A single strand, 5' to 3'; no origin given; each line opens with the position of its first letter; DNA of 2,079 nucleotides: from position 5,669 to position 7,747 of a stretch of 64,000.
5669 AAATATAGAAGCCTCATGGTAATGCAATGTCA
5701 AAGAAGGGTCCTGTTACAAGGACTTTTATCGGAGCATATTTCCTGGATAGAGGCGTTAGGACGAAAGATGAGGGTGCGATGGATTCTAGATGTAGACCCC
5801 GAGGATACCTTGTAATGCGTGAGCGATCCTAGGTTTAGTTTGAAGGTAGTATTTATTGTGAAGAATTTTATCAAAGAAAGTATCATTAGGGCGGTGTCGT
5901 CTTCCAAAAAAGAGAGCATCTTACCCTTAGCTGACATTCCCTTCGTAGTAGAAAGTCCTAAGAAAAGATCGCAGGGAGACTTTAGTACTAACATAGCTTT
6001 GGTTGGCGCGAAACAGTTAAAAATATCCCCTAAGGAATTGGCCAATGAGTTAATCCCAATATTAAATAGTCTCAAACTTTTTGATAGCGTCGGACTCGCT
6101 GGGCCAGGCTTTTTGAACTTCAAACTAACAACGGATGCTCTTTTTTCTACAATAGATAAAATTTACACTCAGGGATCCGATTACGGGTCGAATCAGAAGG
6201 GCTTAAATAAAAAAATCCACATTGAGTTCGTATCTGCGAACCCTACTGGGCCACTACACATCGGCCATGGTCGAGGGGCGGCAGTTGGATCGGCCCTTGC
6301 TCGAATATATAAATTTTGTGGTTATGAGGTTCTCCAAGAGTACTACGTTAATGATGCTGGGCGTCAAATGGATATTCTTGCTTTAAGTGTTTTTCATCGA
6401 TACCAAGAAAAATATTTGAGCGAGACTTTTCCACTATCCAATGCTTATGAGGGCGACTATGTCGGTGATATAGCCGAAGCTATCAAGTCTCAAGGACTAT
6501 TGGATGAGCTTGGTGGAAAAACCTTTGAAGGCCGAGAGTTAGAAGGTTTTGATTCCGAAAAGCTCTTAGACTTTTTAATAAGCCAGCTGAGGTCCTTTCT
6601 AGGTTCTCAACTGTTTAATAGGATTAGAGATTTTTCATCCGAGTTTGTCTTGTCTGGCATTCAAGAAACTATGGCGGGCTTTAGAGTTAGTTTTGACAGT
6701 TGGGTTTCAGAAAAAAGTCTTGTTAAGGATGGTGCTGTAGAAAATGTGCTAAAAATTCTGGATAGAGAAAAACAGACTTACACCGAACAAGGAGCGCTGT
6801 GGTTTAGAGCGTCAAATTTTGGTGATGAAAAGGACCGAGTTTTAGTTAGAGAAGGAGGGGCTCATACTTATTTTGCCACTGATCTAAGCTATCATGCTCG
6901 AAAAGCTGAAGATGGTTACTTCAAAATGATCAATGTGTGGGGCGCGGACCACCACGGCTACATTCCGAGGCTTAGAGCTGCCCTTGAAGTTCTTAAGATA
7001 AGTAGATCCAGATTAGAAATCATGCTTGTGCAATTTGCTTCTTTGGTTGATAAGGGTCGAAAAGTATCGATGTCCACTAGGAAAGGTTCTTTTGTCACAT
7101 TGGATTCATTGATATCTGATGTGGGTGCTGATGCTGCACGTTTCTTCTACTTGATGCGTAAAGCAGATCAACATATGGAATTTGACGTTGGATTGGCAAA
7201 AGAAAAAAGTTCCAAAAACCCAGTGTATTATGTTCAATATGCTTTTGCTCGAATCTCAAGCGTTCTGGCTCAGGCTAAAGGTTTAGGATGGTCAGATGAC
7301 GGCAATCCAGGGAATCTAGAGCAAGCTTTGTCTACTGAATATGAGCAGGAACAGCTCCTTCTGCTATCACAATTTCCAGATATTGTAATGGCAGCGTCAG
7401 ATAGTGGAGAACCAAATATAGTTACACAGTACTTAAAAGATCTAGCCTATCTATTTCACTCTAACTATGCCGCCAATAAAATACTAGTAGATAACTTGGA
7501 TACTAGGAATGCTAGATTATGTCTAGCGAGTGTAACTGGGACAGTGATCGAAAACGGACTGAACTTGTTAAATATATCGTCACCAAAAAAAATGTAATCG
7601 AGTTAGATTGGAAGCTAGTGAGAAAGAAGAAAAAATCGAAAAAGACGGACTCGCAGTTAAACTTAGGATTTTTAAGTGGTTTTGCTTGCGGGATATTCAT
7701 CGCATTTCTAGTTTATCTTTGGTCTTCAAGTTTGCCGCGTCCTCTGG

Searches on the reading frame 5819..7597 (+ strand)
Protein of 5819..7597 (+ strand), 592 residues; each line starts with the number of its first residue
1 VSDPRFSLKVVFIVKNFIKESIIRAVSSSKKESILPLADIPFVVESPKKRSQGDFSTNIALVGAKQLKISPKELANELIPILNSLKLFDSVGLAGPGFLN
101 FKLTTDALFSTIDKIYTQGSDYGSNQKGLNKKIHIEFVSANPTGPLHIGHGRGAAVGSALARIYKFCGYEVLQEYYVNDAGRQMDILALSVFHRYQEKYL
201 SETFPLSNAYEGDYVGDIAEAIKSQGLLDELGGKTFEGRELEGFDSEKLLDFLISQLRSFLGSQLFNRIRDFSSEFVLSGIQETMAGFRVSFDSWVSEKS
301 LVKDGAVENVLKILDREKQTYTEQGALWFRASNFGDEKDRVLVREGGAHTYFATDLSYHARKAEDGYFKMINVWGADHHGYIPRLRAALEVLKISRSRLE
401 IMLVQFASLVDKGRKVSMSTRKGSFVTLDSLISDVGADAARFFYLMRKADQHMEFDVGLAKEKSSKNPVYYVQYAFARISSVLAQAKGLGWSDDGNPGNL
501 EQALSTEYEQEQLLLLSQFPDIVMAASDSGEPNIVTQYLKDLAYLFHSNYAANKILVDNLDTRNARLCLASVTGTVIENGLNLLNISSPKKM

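Call 72: search_protein_families(library=pfam, proteins=[window:5819-7597:+], max_evalue=0.00001)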
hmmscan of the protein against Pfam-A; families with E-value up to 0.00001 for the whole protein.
window:5819-7597:+ (592 aa): 3 families
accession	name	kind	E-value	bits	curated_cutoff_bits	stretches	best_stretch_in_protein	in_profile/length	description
PF05746.21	DALR_1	-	1.4e-25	90.1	22.3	1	472-592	1-117/117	DALR anticodon binding domain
PF00750.26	tRNA-synt_1d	-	7.3e-22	78.2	23.3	1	112-435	2-298/349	tRNA synthetases class I (R), catalytic domain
PF03485.21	Arg_tRNA_synt_N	-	6e-18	65.7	21.5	1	18-103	3-85/85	Arginyl tRNA synthetase N terminal domain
